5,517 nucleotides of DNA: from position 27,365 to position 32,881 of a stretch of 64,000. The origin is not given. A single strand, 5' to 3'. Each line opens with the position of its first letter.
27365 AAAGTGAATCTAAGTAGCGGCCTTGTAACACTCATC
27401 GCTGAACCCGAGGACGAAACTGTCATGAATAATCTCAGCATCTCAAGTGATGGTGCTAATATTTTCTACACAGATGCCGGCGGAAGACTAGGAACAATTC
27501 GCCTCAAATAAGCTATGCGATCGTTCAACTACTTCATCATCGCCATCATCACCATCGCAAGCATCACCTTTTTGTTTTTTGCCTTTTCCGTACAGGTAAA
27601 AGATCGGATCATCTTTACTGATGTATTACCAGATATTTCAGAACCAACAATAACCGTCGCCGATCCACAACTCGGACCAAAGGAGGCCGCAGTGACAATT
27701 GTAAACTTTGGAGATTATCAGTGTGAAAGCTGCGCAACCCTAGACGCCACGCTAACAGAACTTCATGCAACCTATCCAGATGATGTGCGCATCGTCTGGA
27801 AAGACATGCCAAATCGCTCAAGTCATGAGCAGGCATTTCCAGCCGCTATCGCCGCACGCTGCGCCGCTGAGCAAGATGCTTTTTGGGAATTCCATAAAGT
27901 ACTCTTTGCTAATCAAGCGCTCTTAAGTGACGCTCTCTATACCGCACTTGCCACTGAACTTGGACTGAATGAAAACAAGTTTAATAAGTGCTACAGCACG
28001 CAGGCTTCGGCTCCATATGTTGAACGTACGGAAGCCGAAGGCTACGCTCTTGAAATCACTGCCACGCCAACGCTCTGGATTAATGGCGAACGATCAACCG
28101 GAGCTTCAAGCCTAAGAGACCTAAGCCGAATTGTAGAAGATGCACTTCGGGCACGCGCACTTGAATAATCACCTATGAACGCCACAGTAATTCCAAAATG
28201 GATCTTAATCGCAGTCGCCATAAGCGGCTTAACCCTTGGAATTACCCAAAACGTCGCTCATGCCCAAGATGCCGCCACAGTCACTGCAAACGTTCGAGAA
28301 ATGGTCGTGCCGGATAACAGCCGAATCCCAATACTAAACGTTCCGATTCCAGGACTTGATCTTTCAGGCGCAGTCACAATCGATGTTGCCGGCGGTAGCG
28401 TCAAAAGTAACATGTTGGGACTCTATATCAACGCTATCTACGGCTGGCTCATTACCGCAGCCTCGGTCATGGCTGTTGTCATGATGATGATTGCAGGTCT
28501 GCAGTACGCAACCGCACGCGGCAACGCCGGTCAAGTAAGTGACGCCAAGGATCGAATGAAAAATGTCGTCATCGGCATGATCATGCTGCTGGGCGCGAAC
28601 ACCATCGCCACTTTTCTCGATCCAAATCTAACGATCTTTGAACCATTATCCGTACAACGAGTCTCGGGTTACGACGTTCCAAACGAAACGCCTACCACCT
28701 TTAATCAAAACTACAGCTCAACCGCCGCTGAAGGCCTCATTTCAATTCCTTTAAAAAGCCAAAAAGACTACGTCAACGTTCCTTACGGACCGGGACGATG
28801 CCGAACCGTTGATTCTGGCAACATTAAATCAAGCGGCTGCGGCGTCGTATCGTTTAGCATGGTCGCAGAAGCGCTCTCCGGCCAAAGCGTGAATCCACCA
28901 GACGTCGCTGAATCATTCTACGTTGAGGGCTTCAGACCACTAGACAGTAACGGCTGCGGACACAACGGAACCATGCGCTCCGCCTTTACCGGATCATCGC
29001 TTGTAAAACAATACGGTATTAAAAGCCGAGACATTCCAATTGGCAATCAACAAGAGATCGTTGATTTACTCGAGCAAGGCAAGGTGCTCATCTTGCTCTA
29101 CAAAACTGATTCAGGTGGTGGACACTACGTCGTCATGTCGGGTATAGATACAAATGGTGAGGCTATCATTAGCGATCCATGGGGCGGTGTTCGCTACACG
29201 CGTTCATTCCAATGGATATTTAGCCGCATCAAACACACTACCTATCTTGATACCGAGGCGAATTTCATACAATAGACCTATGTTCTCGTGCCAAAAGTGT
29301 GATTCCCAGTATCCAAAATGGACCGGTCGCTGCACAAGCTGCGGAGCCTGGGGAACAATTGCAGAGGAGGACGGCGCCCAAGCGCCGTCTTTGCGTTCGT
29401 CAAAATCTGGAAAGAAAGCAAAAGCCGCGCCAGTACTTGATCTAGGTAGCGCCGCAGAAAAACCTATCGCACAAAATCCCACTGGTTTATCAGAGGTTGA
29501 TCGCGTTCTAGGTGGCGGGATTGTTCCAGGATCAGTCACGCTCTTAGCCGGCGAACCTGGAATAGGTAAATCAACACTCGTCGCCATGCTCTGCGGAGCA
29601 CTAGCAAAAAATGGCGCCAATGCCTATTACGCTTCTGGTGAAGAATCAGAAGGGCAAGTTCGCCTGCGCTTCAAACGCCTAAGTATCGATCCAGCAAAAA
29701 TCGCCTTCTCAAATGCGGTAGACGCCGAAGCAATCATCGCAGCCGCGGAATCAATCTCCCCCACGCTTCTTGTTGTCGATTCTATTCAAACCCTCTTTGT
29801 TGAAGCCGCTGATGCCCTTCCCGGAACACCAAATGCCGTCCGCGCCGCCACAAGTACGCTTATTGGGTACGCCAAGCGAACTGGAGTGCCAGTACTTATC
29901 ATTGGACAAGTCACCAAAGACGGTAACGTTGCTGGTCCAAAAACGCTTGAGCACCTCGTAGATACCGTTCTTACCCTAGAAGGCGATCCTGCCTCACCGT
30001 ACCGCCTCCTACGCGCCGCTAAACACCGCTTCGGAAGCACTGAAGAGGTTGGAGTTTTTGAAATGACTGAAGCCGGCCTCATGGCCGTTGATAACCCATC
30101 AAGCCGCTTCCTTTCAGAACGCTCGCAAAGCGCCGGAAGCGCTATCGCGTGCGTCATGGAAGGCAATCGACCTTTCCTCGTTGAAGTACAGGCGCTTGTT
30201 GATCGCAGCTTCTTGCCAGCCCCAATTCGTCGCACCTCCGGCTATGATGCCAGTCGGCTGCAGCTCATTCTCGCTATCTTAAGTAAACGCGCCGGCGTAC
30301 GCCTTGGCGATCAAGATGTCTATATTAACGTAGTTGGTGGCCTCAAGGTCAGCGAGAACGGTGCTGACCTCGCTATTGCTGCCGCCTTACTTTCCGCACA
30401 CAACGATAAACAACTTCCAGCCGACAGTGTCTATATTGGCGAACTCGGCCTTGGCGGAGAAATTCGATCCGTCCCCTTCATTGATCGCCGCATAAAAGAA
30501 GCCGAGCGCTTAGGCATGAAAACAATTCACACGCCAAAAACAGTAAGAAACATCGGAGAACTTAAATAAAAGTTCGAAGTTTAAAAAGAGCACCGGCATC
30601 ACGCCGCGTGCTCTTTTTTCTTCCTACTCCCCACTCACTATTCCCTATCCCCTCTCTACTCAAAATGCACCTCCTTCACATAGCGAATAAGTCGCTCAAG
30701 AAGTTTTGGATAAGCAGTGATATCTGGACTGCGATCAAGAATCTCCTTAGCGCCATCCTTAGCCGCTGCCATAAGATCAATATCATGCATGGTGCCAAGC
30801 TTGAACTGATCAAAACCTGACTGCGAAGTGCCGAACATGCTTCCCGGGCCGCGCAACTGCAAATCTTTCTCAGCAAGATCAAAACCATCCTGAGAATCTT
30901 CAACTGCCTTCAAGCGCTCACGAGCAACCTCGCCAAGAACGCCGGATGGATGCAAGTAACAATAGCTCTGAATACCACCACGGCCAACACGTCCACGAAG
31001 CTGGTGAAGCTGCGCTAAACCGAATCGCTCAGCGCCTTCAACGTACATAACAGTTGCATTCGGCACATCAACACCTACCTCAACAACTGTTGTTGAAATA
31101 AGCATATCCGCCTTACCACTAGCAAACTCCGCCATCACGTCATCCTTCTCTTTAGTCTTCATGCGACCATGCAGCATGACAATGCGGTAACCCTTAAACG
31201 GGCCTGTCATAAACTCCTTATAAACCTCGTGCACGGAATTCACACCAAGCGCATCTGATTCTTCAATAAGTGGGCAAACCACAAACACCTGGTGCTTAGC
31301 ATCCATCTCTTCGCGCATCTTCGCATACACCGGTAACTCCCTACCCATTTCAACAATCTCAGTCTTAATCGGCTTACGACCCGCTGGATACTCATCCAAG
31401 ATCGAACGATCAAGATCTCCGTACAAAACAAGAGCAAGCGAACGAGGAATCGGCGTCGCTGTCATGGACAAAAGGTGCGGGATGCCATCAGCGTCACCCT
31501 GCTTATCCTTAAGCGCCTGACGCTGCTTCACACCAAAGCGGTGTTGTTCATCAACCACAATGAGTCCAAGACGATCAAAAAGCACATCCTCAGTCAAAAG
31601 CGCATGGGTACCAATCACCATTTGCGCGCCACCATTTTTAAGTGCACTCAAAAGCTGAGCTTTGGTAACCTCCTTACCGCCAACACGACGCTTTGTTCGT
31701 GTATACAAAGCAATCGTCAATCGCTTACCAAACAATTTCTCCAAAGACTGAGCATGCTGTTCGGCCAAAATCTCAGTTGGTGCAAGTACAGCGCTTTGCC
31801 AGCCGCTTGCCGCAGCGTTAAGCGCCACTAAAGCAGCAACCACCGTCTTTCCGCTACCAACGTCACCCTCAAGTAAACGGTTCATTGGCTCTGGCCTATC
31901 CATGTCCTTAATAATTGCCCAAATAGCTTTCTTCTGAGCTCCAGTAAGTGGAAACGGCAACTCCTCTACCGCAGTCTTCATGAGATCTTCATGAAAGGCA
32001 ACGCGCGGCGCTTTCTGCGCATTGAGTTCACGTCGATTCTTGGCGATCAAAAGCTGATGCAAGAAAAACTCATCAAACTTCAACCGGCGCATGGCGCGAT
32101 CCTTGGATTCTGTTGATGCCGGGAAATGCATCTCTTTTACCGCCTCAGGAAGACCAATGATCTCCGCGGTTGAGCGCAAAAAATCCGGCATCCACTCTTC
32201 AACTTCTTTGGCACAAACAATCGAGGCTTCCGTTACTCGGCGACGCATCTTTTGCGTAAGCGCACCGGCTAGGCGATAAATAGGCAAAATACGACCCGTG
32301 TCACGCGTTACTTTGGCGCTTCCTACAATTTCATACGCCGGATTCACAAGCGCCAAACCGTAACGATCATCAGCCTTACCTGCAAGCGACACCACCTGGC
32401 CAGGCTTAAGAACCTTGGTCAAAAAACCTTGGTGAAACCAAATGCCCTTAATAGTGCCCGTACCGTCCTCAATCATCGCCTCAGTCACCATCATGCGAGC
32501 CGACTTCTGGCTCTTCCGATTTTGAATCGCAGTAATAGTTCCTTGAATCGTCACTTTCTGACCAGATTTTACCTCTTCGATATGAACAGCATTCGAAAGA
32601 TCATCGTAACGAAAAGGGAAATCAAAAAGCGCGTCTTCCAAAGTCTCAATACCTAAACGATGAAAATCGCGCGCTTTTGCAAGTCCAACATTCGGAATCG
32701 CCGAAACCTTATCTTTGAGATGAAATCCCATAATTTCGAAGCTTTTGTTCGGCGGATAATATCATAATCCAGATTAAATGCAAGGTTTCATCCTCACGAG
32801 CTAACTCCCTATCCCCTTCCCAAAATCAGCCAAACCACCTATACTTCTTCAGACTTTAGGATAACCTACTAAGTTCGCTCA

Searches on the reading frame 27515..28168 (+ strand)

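Call 18: search_protein_families(library=pfam, proteins=[window:27515-28168:+], max_evalue=0.001)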
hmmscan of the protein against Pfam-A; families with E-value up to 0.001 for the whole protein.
window:27515-28168:+ (217 aa): 3 families
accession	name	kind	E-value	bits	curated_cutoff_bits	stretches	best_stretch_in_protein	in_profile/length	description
PF13462.12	Thioredoxin_4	-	1.3e-24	87.7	23.2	1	49-209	4-165/165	Thioredoxin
PF01323.26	DSBA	-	9.3e-15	55.3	25.6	1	110-205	88-188/191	DSBA-like thioredoxin domain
PF13098.12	Thioredoxin_2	-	0.0001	23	27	1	59-196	6-93/104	Thioredoxin-like domain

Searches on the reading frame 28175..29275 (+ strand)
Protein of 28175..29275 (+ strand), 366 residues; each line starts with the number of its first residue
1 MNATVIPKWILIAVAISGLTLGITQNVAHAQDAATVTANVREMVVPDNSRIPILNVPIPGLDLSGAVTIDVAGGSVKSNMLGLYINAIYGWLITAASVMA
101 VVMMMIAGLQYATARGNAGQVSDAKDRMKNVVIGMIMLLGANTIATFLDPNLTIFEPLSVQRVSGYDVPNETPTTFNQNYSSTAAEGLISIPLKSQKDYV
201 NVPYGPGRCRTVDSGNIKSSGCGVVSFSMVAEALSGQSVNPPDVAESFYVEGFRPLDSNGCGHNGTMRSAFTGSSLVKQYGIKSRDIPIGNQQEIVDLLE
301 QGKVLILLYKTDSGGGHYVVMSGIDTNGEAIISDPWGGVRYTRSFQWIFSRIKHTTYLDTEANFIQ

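Call 18: search_protein_families(library=pfam, proteins=[window:28175-29275:+], max_evalue=0.001)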
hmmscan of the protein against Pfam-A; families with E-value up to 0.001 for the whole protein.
window:28175-29275:+ (366 aa): 3 families
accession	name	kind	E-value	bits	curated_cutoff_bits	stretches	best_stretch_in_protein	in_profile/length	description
PF13529.12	Peptidase_C39_2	-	1.7e-09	38.8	24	1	191-336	3-143/143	Peptidase_C39 like family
PF18895.5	T4SS_pilin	-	5.6e-09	36.4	26.6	1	84-148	8-71/71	Type IV secretion system pilin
PF12385.14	Peptidase_C70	-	4.3e-06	27.1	19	1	218-347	16-135/141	Papain-like cysteine protease AvrRpt2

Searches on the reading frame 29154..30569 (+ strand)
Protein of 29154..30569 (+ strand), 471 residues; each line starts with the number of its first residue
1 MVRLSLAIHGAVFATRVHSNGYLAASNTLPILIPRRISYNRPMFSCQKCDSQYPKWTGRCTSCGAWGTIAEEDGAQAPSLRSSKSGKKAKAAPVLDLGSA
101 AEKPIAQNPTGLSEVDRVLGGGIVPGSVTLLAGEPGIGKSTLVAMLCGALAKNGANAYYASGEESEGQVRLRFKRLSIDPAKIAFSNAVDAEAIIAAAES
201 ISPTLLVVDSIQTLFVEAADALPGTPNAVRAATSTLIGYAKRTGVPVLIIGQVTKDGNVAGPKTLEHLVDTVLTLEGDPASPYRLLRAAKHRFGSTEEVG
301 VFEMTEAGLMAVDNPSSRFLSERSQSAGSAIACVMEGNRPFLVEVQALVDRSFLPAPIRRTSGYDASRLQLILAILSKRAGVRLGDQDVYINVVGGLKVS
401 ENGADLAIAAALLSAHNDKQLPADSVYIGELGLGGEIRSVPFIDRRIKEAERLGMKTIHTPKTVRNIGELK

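Call 19: search_protein_families(library=pfam, proteins=[window:29154-30569:+], max_evalue=0.001)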
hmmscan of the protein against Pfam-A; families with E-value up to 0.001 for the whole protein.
window:29154-30569:+ (471 aa): 11 families
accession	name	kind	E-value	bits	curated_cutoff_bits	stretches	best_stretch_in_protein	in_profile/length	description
PF06745.19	ATPase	-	2.7e-15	56.8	26.6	1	109-308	2-223/231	KaiC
PF13481.12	AAA_25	-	1.8e-10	41.2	27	1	112-257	19-194/195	AAA domain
PF13541.12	ChlI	-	1.1e-08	35.4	27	1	378-462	35-119/121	Subunit ChlI of Mg-chelatase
PF18073.7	Zn_ribbon_LapB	-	9.4e-08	32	25.7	1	44-71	1-28/28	Rubredoxin metal binding domain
PF13191.12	AAA_16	-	1.1e-05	26.5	32.6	1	127-250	25-137/167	AAA ATPase domain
PF03796.21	DnaB_C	-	1.5e-05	24.9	27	1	109-212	3-110/255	DnaB-like helicase C terminal domain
PF13401.12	AAA_22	-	3.5e-05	24.5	27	1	127-252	6-123/130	AAA domain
PF00005.33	ABC_tran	-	0.00015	22.8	25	1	123-154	8-40/137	ABC transporter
PF20720.3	nSTAND3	-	0.00035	20.8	27.2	1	128-160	19-51/155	Novel STAND NTPase 3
PF00004.35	AAA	-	0.00054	20.9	21.2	1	130-218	2-73/131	ATPase family associated with various cellular activities (AAA)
PF08423.17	Rad51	-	0.00071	19.4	22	0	109-147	9-47/244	Rad51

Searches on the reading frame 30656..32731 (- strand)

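Call 19: search_protein_families(library=pfam, proteins=[window:30656-32731:-], max_evalue=0.001)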
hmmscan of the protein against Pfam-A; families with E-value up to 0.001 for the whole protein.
window:30656-32731:- (691 aa): 8 families
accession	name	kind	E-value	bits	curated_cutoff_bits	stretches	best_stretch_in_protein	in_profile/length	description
PF00270.35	DEAD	-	2.2e-23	83.2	26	1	265-432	3-164/167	DEAD/DEAH box helicase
PF17191.10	RecG_wedge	-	8.2e-23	81.2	23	1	13-172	6-160/162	RecG wedge domain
PF00271.37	Helicase_C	-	3.5e-19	69.5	23.5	1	477-586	13-110/110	Helicase conserved C-terminal domain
PF04851.21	ResIII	-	3.3e-13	50.3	22.5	1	263-427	5-162/164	Type III restriction enzyme, res subunit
PF19833.4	RecG_dom3_C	-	2.4e-10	40.8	26.8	1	614-673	2-63/87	ATP-dependent DNA helicase RecG, domain 3, C-terminal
PF13604.12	AAA_30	-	0.00016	21.9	27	1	262-407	2-108/191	AAA domain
PF01336.31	tRNA_anti-codon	-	0.00018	21.8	27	1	60-125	1-62/75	OB-fold nucleic acid binding domain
PF22590.2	Cas3-like_C_2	-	0.00079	20.1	27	0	497-584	12-103/106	CRISPR-associated nuclease/helicase Cas3, C-terminal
